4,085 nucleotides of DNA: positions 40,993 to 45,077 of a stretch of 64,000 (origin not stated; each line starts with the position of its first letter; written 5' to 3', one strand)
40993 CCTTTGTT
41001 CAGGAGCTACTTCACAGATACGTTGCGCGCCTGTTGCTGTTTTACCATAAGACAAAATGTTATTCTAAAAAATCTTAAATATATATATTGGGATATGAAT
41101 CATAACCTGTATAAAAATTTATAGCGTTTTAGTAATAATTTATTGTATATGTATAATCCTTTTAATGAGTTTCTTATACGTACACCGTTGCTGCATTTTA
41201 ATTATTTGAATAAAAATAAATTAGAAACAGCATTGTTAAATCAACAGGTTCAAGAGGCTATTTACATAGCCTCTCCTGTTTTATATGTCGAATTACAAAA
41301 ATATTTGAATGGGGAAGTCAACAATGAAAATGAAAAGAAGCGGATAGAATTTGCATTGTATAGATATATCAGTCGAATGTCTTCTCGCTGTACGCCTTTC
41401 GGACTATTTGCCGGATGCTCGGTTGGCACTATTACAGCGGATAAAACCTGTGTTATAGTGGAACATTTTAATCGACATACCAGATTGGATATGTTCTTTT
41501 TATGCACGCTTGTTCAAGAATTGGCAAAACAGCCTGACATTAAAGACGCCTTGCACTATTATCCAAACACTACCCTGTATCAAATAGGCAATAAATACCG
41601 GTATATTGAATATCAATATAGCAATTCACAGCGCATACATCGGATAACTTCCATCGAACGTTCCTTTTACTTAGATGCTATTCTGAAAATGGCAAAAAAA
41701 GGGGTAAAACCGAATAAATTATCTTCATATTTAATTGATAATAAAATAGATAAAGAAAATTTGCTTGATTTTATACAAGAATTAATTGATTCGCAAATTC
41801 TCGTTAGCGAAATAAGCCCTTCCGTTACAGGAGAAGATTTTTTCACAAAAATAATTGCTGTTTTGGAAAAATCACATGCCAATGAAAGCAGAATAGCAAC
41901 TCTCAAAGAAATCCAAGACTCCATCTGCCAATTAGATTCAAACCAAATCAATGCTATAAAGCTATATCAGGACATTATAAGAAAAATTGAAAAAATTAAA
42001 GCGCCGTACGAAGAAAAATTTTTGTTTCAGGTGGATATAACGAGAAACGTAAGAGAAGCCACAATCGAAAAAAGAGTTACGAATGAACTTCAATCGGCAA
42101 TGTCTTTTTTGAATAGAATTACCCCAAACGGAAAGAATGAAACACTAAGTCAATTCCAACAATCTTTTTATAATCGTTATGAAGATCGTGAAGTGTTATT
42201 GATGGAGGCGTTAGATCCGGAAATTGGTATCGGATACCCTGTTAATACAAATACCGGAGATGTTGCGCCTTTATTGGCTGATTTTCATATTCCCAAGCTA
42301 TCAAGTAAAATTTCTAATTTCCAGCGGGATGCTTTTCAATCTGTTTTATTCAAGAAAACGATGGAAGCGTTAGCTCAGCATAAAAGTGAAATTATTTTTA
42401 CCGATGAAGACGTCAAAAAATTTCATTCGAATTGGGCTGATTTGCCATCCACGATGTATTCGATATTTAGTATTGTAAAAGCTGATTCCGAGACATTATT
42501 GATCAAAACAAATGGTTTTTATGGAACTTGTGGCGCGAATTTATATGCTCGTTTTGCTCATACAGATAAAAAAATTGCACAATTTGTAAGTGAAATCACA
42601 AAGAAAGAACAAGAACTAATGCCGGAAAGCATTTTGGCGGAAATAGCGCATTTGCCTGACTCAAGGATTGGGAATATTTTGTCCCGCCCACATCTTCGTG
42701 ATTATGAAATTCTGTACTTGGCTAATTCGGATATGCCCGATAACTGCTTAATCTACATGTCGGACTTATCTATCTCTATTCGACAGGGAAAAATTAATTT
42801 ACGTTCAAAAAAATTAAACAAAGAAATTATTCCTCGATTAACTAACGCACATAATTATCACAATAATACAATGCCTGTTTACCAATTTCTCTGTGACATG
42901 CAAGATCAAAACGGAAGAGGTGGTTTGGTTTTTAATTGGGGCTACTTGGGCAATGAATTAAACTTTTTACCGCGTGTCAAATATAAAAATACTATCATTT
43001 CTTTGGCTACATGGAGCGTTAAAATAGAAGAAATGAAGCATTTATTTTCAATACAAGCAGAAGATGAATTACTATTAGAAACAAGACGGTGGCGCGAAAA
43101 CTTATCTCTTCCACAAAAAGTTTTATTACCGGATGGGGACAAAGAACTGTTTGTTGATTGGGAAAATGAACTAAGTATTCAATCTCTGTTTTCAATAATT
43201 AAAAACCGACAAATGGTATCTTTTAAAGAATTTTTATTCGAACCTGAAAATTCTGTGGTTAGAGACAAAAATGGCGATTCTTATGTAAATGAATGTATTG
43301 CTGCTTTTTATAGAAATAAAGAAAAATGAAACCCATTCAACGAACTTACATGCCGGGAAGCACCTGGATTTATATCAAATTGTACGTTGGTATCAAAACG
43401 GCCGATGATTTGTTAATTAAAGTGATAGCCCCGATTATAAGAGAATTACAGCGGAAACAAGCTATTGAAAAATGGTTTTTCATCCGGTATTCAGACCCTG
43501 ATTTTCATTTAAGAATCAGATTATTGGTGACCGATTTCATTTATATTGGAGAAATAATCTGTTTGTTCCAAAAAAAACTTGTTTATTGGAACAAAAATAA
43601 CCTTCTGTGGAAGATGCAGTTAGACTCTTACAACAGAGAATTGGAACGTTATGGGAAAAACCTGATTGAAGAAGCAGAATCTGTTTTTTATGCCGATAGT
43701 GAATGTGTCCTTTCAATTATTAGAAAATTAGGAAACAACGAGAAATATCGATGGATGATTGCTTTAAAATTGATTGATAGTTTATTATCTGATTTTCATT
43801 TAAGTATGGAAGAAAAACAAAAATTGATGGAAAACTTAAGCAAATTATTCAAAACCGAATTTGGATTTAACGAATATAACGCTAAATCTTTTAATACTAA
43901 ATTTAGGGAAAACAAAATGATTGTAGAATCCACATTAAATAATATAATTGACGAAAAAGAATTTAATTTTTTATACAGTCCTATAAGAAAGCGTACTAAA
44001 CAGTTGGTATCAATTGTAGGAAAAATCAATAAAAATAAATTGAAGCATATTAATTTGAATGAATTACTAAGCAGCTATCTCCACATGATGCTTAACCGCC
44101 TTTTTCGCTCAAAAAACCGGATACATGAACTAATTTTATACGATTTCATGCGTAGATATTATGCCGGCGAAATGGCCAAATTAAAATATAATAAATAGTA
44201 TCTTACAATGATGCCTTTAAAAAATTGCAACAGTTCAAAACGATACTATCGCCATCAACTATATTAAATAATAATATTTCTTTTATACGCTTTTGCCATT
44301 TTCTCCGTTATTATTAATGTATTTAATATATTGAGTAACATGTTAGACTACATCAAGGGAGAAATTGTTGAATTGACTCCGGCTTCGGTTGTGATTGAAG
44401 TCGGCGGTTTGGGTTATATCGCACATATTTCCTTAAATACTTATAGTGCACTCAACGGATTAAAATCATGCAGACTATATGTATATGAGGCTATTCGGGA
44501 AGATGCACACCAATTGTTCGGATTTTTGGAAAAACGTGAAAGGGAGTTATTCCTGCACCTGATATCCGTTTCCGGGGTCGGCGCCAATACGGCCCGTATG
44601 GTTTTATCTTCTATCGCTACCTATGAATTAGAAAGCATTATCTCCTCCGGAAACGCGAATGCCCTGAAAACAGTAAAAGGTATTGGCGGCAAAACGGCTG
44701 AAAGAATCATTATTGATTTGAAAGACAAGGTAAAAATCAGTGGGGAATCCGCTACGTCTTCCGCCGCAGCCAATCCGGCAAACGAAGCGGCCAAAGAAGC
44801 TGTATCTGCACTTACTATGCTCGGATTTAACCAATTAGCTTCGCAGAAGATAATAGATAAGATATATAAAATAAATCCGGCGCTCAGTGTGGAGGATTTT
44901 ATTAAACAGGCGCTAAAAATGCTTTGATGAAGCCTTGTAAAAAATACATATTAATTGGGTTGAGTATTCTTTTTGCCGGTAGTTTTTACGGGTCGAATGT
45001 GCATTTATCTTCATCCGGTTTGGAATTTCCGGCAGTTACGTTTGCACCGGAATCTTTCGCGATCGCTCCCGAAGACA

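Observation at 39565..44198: Class I lanthipeptide cluster lanC-lanA-lanB(N)-lanB(C) with an unusually long 6-Cys precursor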

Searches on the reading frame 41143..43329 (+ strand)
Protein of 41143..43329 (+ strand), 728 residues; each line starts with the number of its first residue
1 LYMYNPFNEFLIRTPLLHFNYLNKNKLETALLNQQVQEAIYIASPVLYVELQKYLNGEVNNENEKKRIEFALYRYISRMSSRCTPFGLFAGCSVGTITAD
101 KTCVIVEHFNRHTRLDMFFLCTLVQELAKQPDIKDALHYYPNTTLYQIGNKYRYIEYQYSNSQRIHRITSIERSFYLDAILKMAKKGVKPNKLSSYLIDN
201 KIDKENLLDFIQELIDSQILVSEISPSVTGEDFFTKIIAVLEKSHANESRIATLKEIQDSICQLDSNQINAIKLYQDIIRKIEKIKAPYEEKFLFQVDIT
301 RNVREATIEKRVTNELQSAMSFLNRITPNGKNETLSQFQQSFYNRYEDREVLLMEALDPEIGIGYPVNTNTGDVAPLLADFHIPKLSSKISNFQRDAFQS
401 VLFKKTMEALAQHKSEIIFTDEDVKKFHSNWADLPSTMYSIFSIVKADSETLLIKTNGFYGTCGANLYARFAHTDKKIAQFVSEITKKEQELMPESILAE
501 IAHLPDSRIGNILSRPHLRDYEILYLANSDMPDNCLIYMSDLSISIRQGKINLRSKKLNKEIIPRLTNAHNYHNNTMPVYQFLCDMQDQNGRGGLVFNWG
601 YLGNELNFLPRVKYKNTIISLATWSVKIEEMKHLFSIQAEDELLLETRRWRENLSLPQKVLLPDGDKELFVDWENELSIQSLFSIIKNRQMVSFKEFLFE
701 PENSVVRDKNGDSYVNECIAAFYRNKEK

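Call 3: search_protein_families(library=pfam, proteins=[window:41143-43329:+], max_evalue=0.01)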
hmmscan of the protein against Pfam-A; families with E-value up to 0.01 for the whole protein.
window:41143-43329:+ (728 aa): 1 family
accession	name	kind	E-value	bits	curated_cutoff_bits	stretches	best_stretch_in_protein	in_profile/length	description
PF04738.18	Lant_dehydr_N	-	2.5e-152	508.8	28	1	33-682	2-649/649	Lantibiotic dehydratase, N terminus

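Call 4: search_protein_families(library=ncbifam, proteins=[window:41143-43329:+], max_evalue=0.01)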
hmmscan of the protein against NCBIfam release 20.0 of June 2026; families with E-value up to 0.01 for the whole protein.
window:41143-43329:+ (728 aa): 0 families

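Call 9: find_related_loci(query=window:41143-43326:+, collection=genome_contigs, flank=8000)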
Query window:41143-43326:+ (728 aa) in genome_contigs; peptide patterns used: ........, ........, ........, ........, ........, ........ (x = any residue, [..] = any of these).
40 stretches matched a pattern; 7 encode a relative of the query (tblastn E <= 1e-3); 7 distinct loci.
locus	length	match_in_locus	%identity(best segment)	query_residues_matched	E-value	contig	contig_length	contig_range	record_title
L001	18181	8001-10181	50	2-724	0e+0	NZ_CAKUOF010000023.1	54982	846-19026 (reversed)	MAG: uncultured Dysgonomonas sp. isolate REFINED_METABAT215_TOP10_CONTIGS_1500_ASSEMBLY_K77_MERGED__Hadza_MoBio_hadza-I-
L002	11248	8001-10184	66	3-728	0e+0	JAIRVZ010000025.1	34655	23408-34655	MAG: Dysgonamonadaceae bacterium isolate Fux382_bin49 k119_265771, whole genome shotgun sequence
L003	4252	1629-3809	50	4-726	0e+0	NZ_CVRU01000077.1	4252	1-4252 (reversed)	Dysgonomonas sp. HGC4, whole genome shotgun sequence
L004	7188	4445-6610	49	3-724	0e+0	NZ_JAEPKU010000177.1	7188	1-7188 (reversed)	Dysgonomonas sp. Marseille-P4677 NODE_184_length_7188_cov_9.681200, whole genome shotgun sequence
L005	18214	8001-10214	41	4-725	3e-173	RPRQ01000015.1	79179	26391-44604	MAG: Bacteroidales bacterium isolate metabat2.99 metabat2.99_Contig_985031, whole genome shotgun sequence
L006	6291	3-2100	41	4-717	3e-141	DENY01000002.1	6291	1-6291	MAG TPA_asm: Bacteroidales bacterium UBA2632 UBA2632_contig_415, whole genome shotgun sequence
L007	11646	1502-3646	35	8-726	4e-142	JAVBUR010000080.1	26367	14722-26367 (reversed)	MAG: Tannerellaceae bacterium isolate EPI_MAG_00284 c_000000796762, whole genome shotgun sequence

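Call 19: search_solved_structures(query=window:41149-43326:+, show_alignments=2, max_evalue=0.001)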
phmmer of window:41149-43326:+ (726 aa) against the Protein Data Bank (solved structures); distinct sequences matched with E-value up to 0.001: 4.
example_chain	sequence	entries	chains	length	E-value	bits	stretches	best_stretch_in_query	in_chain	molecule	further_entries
9g04_A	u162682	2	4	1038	1.5e-46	162.3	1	2-717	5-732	Thiopeptide-type bacteriocin biosynthesis domain containing protein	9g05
5ehk_A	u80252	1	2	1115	3.8e-20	75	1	29-673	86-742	Lantibiotic dehydratase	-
4wd9_A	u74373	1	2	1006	5.7e-17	64.5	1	24-722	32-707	Nisin biosynthesis protein NisB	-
6m7y_A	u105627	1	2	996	1.1e-16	63.6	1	24-722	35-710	Nisin biosynthesis protein NisB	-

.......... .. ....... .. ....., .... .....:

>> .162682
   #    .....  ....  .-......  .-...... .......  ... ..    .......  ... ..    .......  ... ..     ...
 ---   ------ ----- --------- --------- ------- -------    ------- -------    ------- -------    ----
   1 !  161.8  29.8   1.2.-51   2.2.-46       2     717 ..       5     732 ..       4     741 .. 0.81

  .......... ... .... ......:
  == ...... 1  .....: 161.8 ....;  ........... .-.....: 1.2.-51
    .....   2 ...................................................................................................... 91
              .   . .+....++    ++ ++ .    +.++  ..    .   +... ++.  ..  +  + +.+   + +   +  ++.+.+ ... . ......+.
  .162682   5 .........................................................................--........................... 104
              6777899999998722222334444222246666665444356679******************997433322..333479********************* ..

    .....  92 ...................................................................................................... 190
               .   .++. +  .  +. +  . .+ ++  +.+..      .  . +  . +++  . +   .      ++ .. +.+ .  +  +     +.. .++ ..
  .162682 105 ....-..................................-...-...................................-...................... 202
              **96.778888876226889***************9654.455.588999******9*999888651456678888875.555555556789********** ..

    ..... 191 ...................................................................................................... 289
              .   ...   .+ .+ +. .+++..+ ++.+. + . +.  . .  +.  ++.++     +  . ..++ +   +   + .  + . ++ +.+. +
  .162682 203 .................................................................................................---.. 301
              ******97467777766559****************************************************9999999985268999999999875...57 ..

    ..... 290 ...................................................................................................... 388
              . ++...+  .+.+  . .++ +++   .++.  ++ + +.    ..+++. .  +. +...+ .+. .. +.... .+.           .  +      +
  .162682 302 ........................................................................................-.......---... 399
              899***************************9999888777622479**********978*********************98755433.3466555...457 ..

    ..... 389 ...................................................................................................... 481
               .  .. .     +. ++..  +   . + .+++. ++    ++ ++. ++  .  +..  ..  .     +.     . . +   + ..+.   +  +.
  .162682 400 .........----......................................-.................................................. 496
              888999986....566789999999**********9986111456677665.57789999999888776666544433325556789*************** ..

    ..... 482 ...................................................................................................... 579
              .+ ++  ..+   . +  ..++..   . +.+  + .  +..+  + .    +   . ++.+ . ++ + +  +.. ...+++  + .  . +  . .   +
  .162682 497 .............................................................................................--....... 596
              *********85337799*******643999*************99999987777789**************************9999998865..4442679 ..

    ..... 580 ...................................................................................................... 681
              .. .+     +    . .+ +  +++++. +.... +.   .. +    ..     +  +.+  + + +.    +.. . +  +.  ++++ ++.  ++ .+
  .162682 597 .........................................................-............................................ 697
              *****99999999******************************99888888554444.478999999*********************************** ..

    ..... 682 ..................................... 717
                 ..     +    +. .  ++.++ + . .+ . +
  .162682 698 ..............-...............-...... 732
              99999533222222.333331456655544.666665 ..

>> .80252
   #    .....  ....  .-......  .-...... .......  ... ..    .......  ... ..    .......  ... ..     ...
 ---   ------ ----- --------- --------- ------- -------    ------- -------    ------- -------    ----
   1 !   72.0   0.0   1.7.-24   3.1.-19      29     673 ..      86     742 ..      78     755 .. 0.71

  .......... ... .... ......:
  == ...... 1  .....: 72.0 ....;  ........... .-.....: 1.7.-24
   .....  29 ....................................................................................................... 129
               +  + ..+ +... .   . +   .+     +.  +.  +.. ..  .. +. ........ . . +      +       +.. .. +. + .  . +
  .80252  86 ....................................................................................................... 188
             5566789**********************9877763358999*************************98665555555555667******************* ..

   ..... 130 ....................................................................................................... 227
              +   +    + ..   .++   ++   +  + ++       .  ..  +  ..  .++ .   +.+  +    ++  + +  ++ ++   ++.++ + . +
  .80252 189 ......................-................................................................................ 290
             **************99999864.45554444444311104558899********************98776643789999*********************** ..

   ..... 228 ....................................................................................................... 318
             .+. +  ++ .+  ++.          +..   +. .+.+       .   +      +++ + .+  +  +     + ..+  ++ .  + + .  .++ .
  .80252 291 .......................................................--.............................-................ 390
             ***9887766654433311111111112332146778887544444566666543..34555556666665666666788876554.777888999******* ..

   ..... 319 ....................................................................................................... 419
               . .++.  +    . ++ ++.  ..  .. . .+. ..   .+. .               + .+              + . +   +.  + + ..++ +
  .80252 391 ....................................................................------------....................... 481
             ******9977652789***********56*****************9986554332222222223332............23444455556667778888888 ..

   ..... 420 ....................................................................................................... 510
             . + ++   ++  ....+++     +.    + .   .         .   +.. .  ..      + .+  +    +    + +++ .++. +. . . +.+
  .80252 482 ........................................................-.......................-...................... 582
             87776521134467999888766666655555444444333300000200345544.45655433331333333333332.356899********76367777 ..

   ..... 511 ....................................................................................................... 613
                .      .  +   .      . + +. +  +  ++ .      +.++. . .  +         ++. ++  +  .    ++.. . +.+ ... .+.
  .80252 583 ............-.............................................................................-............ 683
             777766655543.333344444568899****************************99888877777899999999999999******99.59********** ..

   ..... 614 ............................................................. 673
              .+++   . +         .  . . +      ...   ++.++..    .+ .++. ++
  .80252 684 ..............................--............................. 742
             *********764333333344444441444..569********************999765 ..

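Call 66: search_protein_families(library=pfam, proteins=[L002:3673-4047:+], max_evalue=10)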
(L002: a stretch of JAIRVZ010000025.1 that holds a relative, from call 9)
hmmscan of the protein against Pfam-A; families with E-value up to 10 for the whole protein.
L002:3673-4047:+ (124 aa): 0 families

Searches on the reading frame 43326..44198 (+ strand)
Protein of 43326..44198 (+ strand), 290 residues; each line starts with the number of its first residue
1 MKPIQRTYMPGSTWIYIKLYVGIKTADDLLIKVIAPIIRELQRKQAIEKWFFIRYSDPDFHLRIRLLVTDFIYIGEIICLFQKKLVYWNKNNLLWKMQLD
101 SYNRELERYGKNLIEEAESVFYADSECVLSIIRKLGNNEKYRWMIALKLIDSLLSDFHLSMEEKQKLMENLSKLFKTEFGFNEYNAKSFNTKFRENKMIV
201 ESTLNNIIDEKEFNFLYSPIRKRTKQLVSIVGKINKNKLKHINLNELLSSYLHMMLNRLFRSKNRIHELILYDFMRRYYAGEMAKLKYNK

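Call 3: search_protein_families(library=pfam, proteins=[window:43326-44198:+], max_evalue=0.01)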
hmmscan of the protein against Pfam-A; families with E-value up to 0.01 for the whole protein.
window:43326-44198:+ (290 aa): 1 family
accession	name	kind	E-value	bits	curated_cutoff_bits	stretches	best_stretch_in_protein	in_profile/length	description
PF14028.11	Lant_dehydr_C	-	4.2e-65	220.9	24.4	1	14-279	1-255/255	Lantibiotic biosynthesis dehydratase C-term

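Call 4: search_protein_families(library=ncbifam, proteins=[window:43326-44198:+], max_evalue=0.01)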
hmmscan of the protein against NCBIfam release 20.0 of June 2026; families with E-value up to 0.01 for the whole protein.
window:43326-44198:+ (290 aa): 1 family
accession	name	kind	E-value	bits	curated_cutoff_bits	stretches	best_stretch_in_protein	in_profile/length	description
TIGR03891.1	thiopep_ocin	subfamily_domain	2.5e-61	207.9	48.45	1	14-279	1-263/263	thiopeptide-type bacteriocin biosynthesis protein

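Call 20: search_solved_structures(query=window:43326-44195:+, show_alignments=3, max_evalue=0.001)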
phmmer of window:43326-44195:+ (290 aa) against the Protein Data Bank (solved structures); distinct sequences matched with E-value up to 0.001: 2.
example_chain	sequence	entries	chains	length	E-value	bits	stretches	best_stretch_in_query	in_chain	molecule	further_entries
9g04_A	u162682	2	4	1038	6.8e-19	71.7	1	6-263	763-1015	Thiopeptide-type bacteriocin biosynthesis domain containing protein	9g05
5ehk_A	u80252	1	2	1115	6.3e-13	52.2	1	11-134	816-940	Lantibiotic dehydratase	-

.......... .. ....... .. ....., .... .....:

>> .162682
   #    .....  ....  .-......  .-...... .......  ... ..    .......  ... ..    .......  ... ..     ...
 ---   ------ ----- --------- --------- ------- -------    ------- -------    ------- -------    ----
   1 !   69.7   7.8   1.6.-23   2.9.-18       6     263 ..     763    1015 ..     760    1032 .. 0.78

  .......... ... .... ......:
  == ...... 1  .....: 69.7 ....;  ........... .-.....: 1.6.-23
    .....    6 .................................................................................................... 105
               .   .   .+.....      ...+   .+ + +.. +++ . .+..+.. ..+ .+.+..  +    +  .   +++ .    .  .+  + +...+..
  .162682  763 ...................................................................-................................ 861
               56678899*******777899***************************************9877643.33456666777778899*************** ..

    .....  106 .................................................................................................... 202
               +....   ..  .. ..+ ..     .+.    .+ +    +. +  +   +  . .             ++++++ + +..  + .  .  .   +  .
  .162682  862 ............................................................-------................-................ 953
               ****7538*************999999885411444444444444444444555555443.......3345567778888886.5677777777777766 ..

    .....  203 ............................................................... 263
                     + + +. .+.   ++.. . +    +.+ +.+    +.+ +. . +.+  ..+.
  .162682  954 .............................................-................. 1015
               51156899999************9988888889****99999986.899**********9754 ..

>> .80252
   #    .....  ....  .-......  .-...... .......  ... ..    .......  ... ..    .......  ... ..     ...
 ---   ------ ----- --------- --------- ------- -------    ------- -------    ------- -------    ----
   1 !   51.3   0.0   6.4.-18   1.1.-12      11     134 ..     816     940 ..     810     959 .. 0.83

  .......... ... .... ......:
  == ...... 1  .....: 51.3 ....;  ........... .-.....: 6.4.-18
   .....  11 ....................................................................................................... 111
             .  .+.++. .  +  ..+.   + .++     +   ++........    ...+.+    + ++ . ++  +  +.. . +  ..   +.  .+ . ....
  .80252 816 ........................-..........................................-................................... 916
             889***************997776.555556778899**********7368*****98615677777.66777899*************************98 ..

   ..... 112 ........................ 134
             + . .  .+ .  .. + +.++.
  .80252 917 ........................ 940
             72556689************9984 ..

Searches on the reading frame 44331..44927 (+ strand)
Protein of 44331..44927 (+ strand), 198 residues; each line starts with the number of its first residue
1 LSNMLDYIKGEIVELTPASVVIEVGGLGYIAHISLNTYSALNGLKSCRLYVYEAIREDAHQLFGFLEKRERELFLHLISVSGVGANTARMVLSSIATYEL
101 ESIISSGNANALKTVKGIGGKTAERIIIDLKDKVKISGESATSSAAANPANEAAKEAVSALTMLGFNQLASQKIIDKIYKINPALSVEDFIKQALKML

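Call 3: search_protein_families(library=pfam, proteins=[window:44331-44927:+], max_evalue=0.01)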
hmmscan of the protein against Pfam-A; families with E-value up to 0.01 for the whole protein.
window:44331-44927:+ (198 aa): 4 families
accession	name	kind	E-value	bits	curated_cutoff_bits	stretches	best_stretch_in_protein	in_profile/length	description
PF01330.27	RuvA_N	-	1.5e-20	73.5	23.6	1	4-64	1-61/61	RuvA N terminal domain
PF14520.12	HHH_5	-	8.1e-14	52.3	27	1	74-132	1-57/57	Helix-hairpin-helix domain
PF07499.19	RuvA_C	-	3.6e-11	43.8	24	1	153-197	2-45/47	RuvA, C-terminal domain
PF00633.29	HHH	-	4.5e-06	26.7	24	0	112-127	13-28/30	Helix-hairpin-helix motif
